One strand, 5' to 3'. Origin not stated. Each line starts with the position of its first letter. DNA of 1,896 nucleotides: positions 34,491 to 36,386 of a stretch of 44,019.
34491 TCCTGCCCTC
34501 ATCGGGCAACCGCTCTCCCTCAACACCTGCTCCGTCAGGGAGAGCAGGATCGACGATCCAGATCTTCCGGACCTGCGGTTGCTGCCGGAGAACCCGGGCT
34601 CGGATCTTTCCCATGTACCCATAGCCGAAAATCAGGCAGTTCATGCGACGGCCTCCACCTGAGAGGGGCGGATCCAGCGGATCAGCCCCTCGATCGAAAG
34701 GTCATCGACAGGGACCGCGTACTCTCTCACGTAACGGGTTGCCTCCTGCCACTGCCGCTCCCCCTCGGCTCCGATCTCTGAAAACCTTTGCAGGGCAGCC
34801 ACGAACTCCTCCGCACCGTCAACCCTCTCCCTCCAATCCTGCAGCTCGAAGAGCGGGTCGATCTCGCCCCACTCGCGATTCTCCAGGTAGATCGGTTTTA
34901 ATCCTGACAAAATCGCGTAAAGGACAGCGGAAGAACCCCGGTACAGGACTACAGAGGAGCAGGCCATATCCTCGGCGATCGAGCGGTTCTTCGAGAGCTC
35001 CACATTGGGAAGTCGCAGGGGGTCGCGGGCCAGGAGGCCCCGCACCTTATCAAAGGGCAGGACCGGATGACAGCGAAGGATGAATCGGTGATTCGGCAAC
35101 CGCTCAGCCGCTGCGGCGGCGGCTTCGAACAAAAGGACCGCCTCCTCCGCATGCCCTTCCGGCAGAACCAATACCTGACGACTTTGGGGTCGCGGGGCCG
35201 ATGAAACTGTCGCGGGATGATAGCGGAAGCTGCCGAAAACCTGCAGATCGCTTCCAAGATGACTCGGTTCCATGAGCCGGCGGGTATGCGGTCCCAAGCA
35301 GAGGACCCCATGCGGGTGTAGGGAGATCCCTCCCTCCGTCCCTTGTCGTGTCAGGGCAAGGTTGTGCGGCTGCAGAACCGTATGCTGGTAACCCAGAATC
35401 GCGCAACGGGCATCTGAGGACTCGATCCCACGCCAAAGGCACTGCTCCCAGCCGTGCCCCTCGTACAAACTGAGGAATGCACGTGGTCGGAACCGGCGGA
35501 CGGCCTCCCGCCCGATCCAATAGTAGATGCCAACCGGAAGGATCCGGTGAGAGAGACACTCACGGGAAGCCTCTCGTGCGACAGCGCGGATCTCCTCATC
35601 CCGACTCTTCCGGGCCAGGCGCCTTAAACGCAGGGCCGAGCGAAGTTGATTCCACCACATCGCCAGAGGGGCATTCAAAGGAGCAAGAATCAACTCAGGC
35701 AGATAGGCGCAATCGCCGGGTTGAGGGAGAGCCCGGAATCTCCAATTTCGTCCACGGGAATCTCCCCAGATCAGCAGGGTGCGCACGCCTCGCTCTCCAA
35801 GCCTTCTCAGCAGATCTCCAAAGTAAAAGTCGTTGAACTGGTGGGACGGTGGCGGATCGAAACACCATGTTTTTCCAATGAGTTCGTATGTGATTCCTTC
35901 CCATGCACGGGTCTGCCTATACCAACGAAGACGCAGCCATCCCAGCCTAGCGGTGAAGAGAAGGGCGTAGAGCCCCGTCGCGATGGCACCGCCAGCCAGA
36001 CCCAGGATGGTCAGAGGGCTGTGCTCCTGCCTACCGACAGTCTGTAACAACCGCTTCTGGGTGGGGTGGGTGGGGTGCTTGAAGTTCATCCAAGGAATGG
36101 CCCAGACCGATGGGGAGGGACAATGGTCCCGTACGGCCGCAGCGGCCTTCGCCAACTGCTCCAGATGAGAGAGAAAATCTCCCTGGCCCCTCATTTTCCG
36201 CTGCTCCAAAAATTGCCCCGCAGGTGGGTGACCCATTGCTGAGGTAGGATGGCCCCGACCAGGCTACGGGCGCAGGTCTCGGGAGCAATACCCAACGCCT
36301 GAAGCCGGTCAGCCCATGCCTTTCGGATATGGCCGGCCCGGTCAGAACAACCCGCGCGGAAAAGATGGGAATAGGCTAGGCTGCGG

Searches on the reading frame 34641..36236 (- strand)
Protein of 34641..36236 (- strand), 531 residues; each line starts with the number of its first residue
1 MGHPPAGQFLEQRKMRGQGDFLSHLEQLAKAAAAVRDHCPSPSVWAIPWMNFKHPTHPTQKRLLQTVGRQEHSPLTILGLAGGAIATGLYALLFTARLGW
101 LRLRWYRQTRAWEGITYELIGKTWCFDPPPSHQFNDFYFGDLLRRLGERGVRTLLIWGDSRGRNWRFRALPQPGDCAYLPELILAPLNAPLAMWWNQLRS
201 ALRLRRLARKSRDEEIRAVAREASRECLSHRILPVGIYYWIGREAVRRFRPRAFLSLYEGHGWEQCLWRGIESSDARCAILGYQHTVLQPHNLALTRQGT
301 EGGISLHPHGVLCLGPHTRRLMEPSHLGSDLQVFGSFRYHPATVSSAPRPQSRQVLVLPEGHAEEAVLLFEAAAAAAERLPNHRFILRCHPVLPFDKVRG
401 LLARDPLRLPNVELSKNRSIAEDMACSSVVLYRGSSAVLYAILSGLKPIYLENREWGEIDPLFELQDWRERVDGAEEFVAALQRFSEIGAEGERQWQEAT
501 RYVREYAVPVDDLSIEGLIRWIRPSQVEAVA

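Call 4: search_protein_families(library=pfam, proteins=[window:34641-36236:-], max_evalue=0.001)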
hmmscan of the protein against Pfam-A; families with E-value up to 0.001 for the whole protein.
window:34641-36236:- (531 aa): 0 families

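Call 65: search_solved_structures(query=window:34641-36236:-, max_evalue=10)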
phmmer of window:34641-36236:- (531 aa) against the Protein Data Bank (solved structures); distinct sequences matched with E-value up to 10: 3.
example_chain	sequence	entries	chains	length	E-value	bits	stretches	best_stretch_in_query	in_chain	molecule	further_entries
5hwv_A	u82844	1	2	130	0.83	11.3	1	36-85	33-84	Sensor histidine kinase TodS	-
7vrf_A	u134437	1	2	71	0.86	11.2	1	241-281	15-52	Oxpecker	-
5hwt_A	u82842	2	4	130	0.97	11.1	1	37-85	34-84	Sensor histidine kinase TodS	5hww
